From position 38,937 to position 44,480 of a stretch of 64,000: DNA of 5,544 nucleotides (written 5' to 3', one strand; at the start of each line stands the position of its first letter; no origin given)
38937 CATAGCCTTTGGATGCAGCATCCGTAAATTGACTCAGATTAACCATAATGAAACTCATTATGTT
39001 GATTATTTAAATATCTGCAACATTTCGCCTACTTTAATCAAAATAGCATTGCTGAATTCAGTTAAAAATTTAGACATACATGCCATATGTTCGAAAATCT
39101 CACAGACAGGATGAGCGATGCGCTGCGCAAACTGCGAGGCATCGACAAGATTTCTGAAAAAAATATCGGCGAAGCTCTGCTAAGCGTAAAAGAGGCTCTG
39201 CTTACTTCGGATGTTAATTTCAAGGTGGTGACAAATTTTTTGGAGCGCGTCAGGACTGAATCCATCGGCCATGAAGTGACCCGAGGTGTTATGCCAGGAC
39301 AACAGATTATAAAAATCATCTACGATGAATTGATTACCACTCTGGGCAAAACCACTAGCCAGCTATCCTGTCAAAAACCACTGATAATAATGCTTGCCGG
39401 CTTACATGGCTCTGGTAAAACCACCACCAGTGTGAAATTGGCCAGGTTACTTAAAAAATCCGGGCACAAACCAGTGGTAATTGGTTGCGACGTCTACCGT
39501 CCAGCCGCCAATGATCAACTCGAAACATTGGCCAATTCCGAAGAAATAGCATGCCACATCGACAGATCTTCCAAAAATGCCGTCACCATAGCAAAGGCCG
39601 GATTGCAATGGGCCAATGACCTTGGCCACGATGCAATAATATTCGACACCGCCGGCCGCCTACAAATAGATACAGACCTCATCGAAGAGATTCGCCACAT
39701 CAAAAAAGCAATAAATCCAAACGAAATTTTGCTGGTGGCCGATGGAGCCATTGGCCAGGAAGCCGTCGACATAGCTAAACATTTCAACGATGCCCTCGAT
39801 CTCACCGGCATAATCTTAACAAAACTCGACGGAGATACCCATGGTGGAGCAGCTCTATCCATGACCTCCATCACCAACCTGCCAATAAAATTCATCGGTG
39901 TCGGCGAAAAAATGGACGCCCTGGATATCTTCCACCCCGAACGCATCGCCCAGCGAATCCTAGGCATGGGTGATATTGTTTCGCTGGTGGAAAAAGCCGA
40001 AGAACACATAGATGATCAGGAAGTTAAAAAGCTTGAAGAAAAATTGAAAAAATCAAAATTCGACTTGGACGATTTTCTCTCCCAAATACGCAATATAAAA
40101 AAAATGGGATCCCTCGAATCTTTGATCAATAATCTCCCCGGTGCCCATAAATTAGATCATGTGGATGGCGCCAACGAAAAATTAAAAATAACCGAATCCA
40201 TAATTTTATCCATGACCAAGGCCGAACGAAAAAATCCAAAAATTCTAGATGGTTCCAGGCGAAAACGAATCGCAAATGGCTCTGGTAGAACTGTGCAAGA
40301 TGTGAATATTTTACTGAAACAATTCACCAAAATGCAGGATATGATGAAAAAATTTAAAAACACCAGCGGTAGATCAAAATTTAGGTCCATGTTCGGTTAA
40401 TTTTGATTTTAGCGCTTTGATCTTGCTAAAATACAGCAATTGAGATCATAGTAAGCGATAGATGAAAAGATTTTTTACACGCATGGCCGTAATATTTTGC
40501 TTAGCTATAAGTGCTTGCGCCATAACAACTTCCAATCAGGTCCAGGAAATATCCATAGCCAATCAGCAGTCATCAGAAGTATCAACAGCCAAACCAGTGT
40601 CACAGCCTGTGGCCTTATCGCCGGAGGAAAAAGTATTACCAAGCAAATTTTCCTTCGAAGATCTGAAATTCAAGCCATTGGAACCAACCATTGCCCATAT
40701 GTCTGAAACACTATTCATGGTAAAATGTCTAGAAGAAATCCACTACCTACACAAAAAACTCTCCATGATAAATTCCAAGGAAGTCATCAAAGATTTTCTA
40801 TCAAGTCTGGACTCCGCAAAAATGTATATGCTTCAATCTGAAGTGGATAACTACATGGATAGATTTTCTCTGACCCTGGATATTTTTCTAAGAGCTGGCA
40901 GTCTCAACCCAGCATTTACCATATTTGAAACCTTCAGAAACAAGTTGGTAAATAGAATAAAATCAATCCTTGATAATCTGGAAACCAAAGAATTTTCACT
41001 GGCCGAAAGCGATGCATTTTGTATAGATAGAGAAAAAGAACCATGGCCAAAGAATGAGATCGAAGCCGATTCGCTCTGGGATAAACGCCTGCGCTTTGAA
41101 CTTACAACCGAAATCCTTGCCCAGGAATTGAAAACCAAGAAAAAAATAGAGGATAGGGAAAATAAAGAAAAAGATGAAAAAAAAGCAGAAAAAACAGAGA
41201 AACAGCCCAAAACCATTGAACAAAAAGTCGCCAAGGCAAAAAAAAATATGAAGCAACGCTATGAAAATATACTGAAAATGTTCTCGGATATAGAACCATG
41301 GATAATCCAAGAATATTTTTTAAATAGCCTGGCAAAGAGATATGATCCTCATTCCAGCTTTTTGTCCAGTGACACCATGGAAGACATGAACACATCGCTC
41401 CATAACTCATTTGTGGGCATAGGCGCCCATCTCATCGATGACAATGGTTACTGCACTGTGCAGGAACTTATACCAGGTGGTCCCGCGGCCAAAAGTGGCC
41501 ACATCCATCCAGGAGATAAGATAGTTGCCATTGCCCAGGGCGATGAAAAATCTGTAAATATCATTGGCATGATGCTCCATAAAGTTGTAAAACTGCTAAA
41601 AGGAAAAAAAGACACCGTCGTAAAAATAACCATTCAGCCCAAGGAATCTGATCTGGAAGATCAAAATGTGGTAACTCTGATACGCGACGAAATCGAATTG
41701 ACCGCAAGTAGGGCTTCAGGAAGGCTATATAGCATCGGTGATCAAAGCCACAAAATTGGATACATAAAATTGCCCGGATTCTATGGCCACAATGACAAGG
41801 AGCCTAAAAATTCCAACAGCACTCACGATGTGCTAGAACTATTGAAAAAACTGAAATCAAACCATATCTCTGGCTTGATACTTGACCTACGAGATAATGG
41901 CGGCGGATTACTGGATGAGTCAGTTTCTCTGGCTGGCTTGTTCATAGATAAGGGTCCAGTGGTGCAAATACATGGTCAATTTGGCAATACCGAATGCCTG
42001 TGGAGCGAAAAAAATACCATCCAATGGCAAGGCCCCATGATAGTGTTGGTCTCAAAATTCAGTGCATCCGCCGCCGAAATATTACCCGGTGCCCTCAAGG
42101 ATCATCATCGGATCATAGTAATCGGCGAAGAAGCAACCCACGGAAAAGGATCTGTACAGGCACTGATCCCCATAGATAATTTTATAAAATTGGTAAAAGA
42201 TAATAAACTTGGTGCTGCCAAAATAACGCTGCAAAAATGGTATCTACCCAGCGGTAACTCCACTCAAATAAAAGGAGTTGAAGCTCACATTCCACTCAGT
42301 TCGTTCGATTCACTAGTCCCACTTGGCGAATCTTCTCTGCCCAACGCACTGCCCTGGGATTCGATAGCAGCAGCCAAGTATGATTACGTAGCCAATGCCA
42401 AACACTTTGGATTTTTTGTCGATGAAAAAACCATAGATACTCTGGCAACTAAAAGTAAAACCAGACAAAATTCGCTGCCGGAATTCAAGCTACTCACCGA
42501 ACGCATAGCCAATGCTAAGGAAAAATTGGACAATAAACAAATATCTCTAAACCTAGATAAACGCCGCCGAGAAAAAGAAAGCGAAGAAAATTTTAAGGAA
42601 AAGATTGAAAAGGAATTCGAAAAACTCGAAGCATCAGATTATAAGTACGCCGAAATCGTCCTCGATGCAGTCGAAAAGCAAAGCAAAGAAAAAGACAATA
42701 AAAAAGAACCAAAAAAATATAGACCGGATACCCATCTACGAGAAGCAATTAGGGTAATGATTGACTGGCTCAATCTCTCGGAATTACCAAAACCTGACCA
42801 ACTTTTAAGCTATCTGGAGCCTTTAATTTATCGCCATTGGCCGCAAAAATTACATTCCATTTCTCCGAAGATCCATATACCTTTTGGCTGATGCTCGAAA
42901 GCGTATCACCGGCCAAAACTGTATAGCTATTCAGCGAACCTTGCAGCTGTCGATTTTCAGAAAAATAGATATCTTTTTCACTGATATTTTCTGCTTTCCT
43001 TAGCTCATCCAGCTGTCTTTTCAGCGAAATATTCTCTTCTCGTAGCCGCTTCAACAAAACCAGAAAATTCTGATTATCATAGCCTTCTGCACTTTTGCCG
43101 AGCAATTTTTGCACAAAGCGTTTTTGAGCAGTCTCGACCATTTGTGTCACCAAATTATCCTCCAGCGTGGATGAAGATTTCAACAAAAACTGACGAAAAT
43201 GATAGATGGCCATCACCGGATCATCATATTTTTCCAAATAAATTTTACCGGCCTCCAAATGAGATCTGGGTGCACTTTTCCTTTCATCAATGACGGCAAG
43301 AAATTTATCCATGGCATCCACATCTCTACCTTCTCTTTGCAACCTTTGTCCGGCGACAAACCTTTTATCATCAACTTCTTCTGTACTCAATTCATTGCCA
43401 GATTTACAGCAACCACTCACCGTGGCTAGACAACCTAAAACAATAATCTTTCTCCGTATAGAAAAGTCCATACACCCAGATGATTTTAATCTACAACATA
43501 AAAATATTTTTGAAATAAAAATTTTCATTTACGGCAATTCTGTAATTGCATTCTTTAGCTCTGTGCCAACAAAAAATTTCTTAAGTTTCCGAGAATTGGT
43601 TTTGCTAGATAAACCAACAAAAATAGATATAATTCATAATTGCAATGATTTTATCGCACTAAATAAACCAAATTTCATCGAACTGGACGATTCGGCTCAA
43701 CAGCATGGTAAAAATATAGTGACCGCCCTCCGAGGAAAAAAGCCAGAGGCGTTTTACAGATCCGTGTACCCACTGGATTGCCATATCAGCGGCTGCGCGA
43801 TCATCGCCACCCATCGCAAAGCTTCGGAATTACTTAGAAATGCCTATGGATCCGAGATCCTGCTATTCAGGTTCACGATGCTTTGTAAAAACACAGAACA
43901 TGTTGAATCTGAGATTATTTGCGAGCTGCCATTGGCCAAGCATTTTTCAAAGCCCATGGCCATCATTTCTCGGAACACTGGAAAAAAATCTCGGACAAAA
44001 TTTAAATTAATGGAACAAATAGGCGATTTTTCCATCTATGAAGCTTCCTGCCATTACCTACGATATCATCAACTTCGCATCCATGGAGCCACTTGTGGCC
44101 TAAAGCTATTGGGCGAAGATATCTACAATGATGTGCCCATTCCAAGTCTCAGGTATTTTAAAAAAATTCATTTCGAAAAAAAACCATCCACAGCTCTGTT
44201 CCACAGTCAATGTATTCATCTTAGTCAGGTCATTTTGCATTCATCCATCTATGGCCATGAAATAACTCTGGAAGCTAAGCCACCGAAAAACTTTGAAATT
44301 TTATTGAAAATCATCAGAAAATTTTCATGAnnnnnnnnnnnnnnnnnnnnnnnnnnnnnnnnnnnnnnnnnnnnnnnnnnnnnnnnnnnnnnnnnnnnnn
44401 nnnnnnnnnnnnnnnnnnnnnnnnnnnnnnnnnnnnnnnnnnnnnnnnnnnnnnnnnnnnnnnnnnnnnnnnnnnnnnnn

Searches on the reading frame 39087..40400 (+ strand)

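Call 22: search_protein_families(library=pfam, proteins=[window:39087-40400:+], max_evalue=0.001)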
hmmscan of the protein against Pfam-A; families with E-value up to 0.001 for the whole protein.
window:39087-40400:+ (437 aa): 11 families
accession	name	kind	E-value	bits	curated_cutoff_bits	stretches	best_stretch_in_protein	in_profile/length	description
PF00448.28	SRP54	-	1.2e-67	227.8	22.7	1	99-293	2-196/196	SRP54-type protein, GTPase domain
PF02978.25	SRP_SPB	-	1.9e-33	115.1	27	1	324-420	1-91/91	Signal peptide binding domain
PF02881.24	SRP54_N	-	2.6e-18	66.4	22.4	1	5-82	1-75/75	SRP54-type protein, helical bundle domain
PF01656.29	CbiA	-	9.5e-10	39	25.4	1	108-256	9-92/125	CobQ/CobB/MinD/ParA nucleotide binding domain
PF06414.18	Zeta_toxin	-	3.4e-07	30.4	22.3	1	91-189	9-103/199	Zeta toxin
PF01583.26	APS_kinase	-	6.5e-05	23.4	21.1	1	98-172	2-74/152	Adenylylsulphate kinase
PF13401.12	AAA_22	-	0.00016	22.5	27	1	98-208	5-110/130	AAA domain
PF01591.24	6PF2K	-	0.00016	21.6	27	1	94-148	9-60/223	6-phosphofructo-2-kinase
PF13614.12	AAA_31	-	0.00047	20.6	27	0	108-153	12-54/177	AAA domain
PF13604.12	AAA_30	-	0.00057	20.1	27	0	97-192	17-100/191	AAA domain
PF13238.12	AAA_18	-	0.00058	20.7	29.4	0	101-147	1-39/128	AAA domain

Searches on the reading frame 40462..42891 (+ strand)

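Call 22: search_protein_families(library=pfam, proteins=[window:40462-42891:+], max_evalue=0.001)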
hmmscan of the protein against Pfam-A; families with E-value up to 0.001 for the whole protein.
window:40462-42891:+ (809 aa): 6 families
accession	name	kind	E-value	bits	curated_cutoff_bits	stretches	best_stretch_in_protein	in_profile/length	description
PF03572.23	Peptidase_S41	-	9.8e-44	149.3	24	1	431-611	1-164/165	Peptidase family S41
PF17804.6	TSP_NTD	-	1e-34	120.8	26.4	1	86-303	1-187/188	Tail specific protease N-terminal domain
PF11818.13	DUF3340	-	1.9e-28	100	28.6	1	621-770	6-154/155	C-terminal domain of tail specific protease (DUF3340)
PF00595.29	PDZ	-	2.6e-10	41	23.2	1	314-392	8-81/81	PDZ domain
PF17820.7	PDZ_6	-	4.9e-06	26.6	27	1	334-392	3-53/54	PDZ domain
PF13180.12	PDZ_2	-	0.00032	21.4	27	1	319-392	2-68/80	PDZ domain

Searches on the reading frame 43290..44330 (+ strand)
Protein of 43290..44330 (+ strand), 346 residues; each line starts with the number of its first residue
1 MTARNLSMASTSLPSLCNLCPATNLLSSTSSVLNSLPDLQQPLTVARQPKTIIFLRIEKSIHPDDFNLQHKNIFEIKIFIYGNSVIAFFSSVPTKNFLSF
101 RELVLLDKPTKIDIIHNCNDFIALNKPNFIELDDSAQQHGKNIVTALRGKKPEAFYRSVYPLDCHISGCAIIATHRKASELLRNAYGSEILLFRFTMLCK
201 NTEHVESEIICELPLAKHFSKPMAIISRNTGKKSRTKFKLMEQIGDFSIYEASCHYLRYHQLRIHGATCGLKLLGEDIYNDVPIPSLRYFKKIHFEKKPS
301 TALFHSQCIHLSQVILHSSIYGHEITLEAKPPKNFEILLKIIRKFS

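Call 22: search_protein_families(library=pfam, proteins=[window:43290-44330:+], max_evalue=0.001)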
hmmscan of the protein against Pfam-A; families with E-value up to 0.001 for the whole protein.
window:43290-44330:+ (346 aa): 1 family
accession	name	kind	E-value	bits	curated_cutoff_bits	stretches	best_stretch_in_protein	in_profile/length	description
PF00849.27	PseudoU_synth_2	-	6.5e-06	26.9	26.8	1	120-265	1-149/152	RNA pseudouridylate synthase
